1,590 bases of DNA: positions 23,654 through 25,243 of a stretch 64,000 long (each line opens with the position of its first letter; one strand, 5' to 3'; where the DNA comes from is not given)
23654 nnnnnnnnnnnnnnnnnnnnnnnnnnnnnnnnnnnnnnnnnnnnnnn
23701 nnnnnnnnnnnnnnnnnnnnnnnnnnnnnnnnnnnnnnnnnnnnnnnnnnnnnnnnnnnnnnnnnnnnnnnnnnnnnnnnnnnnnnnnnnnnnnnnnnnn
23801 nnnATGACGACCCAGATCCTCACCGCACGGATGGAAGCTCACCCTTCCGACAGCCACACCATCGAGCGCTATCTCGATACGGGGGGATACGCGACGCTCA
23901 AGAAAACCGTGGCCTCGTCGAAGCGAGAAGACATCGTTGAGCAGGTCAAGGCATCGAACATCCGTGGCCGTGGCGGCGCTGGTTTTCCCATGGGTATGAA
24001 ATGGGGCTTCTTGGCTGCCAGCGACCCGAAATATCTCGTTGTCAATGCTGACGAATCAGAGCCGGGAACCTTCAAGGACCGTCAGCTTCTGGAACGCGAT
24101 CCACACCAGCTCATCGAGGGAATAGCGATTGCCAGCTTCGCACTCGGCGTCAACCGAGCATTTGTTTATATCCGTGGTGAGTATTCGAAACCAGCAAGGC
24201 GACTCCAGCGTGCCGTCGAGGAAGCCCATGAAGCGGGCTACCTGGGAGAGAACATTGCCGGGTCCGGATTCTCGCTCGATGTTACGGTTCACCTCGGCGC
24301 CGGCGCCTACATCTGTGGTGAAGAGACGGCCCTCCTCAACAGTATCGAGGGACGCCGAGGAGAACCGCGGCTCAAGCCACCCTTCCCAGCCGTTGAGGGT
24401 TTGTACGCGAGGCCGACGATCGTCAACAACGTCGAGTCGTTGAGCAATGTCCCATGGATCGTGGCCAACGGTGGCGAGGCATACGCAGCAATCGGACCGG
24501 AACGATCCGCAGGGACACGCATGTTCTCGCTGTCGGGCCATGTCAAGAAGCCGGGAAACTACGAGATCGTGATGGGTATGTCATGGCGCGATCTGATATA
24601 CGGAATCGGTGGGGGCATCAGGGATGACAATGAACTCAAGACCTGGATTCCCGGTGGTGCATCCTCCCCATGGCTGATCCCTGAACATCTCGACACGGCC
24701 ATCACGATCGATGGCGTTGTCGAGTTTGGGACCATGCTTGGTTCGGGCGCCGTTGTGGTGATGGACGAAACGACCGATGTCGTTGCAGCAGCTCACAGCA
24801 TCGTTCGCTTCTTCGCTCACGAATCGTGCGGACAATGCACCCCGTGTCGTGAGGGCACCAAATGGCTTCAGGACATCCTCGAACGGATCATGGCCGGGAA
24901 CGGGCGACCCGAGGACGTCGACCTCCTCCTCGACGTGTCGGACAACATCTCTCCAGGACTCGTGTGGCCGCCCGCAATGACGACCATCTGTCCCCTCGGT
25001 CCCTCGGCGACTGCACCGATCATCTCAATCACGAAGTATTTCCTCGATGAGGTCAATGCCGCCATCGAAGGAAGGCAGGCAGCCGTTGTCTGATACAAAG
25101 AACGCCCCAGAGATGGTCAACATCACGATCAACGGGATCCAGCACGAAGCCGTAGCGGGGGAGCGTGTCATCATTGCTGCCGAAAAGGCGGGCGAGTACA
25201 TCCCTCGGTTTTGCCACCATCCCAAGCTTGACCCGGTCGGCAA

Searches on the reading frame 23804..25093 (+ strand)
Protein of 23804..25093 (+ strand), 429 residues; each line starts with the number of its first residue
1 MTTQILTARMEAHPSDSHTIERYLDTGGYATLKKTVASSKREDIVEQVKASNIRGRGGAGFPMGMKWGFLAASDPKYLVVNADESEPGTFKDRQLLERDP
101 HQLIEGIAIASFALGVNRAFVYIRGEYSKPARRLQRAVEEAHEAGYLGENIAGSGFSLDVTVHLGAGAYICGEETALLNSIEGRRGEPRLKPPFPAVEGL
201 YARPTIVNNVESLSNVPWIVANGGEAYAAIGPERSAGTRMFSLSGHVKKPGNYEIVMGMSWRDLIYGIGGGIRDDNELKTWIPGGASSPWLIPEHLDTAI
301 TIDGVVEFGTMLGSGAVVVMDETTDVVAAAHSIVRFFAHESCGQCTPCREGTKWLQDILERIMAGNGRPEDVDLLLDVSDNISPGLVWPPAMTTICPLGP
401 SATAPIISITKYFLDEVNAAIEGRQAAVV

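Call 46: find_encoding_contigs(protein=window:23804-25093:+, flank=10000, max_places=1)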
Protein window:23804-25093:+ (429 aa): 8 contigs read that carry it; 1 place shown.
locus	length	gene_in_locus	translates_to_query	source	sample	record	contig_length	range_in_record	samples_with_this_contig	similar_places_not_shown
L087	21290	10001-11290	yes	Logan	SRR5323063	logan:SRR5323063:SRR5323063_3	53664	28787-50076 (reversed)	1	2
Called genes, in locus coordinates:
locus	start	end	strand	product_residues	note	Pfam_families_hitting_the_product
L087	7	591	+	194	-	-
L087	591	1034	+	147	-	PF13484:Fer4_16 (faint), PF13187:Fer4_9 (faint), PF14697:Fer4_21 (faint), PF13237:Fer4_10 (faint), PF12797:Fer4_2 (faint), PF12837:Fer4_6 (faint), PF12838:Fer4_7, PF00037:Fer4 (weak)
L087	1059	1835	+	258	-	PF01292:Ni_hydr_CYTB (weak), PF00033:Cytochrome_B, PF14358:DUF4405 (weak), PF13631:Cytochrom_B_N_2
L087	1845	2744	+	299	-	PF00032:Cytochrom_B_C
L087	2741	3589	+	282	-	PF00355:Rieske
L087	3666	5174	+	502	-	PF00034:Cytochrom_C (weak), PF13442:Cytochrome_CBB3 (weak)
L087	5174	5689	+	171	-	-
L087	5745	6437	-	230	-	PF06971:Put_DNA-bind_N, PF02629:CoA_binding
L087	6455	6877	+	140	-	PF00507:Oxidored_q4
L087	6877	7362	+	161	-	PF01058:Oxidored_q6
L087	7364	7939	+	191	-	PF00329:Complex1_30kDa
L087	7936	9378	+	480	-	PF00346:Complex1_49kDa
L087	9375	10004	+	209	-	PF01257:2Fe-2S_thioredx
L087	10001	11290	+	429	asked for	PF01512:Complex1_51K, PF10531:SLBB (weak), PF22461:SLBB_2 (weak), PF10589:NADH_4Fe-4S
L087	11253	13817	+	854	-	PF13510:Fer2_4, PF10588:NADH-G_4Fe-4S_3, PF22117:Fer4_Nqo3, PF22151:Fer4_NDSU1, PF00384:Molybdopterin, PF01568:Molydop_binding (weak)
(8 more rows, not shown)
